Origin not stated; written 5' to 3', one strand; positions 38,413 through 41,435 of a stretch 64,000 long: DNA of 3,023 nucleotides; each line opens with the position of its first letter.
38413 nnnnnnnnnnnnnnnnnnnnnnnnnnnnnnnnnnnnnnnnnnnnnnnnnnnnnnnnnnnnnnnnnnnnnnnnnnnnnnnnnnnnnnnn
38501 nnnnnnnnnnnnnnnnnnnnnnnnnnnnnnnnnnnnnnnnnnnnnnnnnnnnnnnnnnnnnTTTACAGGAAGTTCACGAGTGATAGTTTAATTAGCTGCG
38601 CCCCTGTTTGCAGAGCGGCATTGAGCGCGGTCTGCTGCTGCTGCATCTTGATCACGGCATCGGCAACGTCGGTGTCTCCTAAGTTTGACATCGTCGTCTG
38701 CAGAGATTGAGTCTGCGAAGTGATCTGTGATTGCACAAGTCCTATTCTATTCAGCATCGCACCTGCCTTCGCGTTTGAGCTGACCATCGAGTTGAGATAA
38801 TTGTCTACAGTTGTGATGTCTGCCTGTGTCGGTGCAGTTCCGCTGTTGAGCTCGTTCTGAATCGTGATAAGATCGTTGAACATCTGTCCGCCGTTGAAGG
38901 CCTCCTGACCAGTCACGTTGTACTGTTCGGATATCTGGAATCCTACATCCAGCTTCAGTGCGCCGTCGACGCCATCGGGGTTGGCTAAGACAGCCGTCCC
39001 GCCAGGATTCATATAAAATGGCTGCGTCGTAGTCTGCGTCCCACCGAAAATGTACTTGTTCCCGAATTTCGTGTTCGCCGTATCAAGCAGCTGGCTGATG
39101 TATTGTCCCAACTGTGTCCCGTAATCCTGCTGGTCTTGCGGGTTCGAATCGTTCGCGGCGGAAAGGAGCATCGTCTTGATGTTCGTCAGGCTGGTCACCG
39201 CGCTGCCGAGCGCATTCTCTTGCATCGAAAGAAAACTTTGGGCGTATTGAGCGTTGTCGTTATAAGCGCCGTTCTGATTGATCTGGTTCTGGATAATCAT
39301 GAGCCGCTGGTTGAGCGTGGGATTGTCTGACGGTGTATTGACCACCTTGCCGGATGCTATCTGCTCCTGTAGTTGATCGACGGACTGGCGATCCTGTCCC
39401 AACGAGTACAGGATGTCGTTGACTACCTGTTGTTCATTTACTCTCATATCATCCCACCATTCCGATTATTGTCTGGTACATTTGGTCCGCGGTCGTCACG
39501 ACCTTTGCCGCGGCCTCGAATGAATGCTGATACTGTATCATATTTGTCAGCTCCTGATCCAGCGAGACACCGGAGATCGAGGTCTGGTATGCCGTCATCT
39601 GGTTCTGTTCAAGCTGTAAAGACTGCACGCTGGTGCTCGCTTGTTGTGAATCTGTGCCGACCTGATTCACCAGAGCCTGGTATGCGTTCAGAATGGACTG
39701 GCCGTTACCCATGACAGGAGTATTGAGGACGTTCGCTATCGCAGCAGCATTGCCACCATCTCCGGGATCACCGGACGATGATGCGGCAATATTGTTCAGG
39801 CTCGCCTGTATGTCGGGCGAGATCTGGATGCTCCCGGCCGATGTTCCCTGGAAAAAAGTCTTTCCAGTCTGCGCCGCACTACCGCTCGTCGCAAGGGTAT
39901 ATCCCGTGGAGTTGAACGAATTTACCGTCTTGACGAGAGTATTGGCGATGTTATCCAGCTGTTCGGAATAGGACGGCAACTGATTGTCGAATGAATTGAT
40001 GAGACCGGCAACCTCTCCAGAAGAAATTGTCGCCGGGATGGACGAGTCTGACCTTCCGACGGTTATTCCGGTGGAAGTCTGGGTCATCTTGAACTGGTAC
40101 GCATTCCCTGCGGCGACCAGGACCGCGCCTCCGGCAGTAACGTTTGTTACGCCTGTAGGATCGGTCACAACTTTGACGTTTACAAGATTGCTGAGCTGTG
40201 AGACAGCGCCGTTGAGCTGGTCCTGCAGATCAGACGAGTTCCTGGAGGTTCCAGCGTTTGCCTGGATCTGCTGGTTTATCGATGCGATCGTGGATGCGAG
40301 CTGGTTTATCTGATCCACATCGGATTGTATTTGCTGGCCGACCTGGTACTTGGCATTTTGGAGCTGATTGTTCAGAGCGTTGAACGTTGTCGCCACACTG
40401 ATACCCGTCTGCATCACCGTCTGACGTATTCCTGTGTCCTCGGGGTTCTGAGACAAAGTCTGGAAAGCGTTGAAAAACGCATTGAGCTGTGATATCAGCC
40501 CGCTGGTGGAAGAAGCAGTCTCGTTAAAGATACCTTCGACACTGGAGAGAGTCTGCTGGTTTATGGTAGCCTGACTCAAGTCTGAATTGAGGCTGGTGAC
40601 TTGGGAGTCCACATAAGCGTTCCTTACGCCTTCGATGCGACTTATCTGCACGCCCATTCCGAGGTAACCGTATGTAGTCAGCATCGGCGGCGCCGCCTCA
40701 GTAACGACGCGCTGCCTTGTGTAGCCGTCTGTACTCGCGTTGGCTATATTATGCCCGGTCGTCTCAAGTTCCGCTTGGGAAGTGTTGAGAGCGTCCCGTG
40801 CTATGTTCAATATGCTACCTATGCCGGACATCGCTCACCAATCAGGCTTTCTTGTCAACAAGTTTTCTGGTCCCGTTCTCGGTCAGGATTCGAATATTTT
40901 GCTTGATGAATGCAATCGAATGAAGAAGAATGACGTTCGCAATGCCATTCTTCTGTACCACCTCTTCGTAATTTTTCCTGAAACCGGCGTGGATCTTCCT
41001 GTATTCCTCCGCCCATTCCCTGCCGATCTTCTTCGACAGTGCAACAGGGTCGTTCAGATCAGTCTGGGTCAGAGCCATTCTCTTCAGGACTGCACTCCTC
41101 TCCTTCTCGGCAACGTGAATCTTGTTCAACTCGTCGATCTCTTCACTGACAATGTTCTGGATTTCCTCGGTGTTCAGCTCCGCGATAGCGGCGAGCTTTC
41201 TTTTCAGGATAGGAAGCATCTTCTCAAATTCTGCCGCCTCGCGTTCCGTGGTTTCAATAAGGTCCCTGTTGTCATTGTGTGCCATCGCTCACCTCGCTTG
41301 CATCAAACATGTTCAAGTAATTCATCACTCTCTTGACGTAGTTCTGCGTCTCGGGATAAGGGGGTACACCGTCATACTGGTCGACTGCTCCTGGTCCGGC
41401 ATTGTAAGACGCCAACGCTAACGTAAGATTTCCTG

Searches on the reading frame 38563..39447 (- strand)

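Call 9: search_protein_families(library=pfam, proteins=[window:38563-39447:-], max_evalue=0.01)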
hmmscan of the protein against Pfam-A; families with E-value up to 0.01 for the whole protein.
window:38563-39447:- (294 aa): 2 families
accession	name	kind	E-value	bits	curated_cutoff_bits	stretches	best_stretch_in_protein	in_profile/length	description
PF00669.25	Flagellin_N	-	4e-15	56.5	26.6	1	3-139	1-139/139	Bacterial flagellin N-terminal helical region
PF00700.27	Flagellin_C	-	2.1e-05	25.2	23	1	212-294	2-86/86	Bacterial flagellin C-terminal helical region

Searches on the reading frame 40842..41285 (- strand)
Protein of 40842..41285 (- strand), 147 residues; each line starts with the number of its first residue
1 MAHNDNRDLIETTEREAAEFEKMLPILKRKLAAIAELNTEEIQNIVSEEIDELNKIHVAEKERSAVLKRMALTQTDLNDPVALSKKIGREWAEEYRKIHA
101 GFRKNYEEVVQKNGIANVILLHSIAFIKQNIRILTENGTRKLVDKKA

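Call 3: search_protein_families(library=pfam, proteins=[window:40842-41285:-], max_evalue=1)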
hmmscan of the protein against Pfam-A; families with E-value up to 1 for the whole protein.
window:40842-41285:- (147 aa): 1 family
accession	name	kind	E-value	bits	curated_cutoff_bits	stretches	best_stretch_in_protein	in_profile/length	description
PF05130.17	FlgN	-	9.8e-11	42.7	30.5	1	8-139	5-134/147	FlgN protein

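Call 4: search_protein_families(library=ncbifam, proteins=[window:40842-41285:-], max_evalue=1)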
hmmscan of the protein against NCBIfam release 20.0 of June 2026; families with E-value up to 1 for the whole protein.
window:40842-41285:- (147 aa): 0 families
